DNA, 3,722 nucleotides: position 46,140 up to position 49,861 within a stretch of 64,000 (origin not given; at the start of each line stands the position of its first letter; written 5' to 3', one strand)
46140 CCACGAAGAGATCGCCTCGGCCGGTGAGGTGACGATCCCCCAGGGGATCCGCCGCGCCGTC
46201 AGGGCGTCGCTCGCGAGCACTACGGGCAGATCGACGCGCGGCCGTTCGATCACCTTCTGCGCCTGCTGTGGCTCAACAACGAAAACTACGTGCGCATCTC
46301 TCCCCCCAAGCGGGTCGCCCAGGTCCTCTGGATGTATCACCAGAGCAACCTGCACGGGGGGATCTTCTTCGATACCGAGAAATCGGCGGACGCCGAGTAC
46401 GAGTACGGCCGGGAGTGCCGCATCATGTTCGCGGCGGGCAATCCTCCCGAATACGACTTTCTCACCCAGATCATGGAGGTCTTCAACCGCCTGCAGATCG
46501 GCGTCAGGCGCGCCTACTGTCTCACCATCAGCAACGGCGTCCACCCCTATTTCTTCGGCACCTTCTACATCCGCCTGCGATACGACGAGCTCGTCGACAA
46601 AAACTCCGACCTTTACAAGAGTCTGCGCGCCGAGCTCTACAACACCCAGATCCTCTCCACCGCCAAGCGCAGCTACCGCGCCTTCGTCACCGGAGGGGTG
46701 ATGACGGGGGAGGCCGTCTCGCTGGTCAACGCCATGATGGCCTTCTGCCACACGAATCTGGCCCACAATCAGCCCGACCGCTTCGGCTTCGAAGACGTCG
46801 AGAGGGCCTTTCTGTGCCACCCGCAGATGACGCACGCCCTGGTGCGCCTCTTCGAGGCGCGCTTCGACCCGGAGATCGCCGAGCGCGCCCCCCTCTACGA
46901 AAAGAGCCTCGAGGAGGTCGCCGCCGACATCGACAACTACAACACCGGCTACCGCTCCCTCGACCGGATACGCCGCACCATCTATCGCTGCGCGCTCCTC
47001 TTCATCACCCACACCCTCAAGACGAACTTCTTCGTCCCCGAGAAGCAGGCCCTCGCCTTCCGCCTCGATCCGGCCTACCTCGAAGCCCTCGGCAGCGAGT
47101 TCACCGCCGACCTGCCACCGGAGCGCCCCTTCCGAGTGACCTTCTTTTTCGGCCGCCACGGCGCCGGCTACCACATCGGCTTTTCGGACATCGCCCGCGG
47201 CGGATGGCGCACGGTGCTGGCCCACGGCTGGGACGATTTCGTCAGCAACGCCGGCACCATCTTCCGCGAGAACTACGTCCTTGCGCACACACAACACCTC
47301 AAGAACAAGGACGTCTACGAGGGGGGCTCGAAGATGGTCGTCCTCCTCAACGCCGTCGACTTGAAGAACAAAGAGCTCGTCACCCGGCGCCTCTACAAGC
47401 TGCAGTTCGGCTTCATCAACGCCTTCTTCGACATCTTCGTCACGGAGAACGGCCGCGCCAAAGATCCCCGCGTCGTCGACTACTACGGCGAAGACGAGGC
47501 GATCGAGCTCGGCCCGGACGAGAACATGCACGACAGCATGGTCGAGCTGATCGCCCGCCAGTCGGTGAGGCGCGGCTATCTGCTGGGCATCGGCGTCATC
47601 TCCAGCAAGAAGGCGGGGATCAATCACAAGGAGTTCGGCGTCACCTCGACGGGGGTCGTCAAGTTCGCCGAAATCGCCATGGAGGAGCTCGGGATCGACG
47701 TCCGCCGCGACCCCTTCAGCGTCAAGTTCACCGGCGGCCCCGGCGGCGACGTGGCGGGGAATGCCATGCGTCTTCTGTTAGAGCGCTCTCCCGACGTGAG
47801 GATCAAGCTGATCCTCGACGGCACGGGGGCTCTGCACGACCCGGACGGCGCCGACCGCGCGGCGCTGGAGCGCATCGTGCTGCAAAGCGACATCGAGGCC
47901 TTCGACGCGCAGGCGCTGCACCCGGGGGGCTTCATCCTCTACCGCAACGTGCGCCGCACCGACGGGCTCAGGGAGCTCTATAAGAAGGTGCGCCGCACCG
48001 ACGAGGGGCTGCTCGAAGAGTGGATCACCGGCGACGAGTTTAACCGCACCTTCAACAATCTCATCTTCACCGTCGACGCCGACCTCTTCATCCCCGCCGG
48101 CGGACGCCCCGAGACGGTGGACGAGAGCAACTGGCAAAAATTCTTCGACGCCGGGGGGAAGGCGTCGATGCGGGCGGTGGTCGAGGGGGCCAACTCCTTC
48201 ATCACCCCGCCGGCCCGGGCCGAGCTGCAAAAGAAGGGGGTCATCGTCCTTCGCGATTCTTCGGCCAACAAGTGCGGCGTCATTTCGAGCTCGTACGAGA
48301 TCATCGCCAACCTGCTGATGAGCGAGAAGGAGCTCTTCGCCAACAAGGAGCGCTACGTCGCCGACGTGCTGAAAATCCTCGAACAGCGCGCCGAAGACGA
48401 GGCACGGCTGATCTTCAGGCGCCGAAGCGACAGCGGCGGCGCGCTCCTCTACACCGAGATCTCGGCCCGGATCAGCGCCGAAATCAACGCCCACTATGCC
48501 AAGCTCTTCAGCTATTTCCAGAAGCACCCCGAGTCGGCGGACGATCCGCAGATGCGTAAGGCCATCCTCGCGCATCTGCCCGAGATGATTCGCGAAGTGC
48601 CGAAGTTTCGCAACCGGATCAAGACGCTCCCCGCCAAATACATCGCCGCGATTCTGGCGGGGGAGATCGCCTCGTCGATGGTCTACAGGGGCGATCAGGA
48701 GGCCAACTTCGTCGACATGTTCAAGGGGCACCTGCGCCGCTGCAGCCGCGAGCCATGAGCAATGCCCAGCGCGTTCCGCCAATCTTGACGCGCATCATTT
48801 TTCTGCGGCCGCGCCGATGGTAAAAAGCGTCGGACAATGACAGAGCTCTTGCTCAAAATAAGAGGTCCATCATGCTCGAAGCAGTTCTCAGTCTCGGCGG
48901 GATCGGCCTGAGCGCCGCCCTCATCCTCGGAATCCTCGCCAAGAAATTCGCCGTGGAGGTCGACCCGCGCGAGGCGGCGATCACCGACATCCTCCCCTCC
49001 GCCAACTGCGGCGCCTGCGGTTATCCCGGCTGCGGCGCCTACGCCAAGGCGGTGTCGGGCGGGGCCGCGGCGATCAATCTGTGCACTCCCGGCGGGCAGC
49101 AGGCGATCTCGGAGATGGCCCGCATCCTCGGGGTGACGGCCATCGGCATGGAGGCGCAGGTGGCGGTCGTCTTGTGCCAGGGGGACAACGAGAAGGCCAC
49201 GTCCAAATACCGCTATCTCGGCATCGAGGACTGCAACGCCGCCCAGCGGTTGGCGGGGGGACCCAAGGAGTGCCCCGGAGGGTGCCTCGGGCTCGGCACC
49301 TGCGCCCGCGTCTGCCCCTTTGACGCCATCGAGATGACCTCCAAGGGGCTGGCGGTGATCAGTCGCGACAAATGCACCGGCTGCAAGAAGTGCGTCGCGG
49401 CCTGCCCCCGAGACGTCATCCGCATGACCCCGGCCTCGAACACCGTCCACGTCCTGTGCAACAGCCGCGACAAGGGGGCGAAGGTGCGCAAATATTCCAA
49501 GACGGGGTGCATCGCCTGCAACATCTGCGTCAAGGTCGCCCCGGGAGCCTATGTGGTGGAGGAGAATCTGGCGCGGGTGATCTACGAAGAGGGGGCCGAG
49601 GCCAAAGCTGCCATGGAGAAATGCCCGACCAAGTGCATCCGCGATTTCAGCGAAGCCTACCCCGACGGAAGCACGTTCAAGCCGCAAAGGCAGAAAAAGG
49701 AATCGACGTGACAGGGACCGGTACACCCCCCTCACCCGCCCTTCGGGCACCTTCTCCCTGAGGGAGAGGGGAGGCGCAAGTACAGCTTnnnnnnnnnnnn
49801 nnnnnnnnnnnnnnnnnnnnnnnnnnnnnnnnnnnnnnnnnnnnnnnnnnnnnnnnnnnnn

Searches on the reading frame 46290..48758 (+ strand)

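Call 25: search_protein_families(library=pfam, proteins=[window:46290-48758:+], max_evalue=0.001)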
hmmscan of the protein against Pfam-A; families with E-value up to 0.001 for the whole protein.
window:46290-48758:+ (822 aa): 3 families
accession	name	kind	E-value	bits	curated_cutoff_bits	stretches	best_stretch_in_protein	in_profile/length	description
PF00208.27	ELFV_dehydrog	-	5.3e-27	95.5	23.4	1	444-695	3-208/241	Glutamate/Leucine/Phenylalanine/Valine dehydrogenase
PF05088.18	Bac_GDH_CD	-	4.3e-23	82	22.8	1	230-710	16-485/497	Bacterial NAD-glutamate dehydrogenase, catalytic domain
PF21078.2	GDH_HM3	-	0.00022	21.7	24.6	1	169-194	41-66/66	Glutamate dehydrogenase, helical motif 3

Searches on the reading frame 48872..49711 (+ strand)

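Call 25: search_protein_families(library=pfam, proteins=[window:48872-49711:+], max_evalue=0.001)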
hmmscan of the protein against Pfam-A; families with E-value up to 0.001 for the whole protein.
window:48872-49711:+ (279 aa): 13 families
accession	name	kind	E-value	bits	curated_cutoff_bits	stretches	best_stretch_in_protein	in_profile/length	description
PF04060.18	FeS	-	5.5e-12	45.6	23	1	41-73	1-33/33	Putative Fe-S cluster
PF14697.11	Fer4_21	-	1.6e-10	41.3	35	1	138-185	8-59/59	4Fe-4S dicluster domain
PF00037.32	Fer4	-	3.6e-10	39.7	21.1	1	162-184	2-24/24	4Fe-4S binding domain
PF13237.11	Fer4_10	-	3.9e-08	33.5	25.5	2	136-179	7-53/53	4Fe-4S dicluster domain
PF13187.11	Fer4_9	-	9.6e-08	32.4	27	1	138-183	2-52/52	4Fe-4S dicluster domain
PF12838.12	Fer4_7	-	1.4e-07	32.3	27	1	167-222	1-47/52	4Fe-4S dicluster domain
PF13370.11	Fer4_13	-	1.9e-07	32.1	24.5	1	212-257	5-57/58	4Fe-4S single cluster domain of Ferredoxin I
PF25160.1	LdpA_Fe-S-bd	-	2.8e-07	30.6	27.6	1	134-186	1-46/49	LdpA Fe-S cluster-binding domain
PF12837.12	Fer4_6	-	1.8e-06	28.1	25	1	161-183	2-24/24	4Fe-4S binding domain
PF12797.12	Fer4_2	-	3.8e-05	23.8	24.5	1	162-179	4-21/22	4Fe-4S binding domain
PF13484.11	Fer4_16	-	0.00021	22.4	30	1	167-224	1-64/66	4Fe-4S double cluster binding domain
PF12800.12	Fer4_4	-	0.00043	20.8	24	1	166-180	2-16/17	4Fe-4S binding domain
PF13459.11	Fer4_15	-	0.00073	20.6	22.4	0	163-179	3-19/66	4Fe-4S single cluster domain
